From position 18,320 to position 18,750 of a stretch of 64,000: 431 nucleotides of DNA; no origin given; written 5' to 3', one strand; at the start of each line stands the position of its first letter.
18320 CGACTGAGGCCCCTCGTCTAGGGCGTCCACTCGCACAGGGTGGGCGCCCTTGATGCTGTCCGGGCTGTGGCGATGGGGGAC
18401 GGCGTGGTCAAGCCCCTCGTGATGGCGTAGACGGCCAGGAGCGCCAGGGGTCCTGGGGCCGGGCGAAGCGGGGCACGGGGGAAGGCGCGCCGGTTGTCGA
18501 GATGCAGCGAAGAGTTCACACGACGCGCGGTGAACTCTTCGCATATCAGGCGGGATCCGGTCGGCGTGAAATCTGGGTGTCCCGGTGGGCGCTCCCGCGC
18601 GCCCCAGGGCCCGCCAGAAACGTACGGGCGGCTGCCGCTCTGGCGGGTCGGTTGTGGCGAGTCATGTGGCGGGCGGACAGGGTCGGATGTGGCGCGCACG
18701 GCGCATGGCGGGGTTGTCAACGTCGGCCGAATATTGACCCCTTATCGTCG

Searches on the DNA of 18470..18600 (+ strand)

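Call 19: search_dna_similar(query=window:18470-18600:+, collection=plasmids, mode=distant, max_rows=40, max_evalue=0.01)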
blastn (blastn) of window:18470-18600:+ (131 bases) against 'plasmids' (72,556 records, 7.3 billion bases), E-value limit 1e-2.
Records with a match: 4; places in all: 7; records where one place covers at least 80% of the query: 0.
Best place of each record, by identity: 90-95% 2; 80-90% 2.
By first word of the organism name: Micrococcus 4.
By predicted mobility (MOB-suite, as given by PLSDB): non-mobilizable 4.
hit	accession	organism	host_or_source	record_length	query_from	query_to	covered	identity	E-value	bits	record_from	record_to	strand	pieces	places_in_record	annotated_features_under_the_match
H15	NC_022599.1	Micrococcus sp. V7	-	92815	25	74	38%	82.0%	7e-4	51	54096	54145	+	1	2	none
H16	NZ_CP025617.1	Micrococcus luteus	whole organism,air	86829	21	60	31%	87.5%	8e-3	47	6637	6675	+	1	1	none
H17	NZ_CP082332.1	Micrococcus luteus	indoor air LB agar isolate,indoor air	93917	24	61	29%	92.1%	2e-4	53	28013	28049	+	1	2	none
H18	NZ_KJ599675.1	Micrococcus sp. A7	-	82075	26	61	27%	94.4%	4e-6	57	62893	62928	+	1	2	none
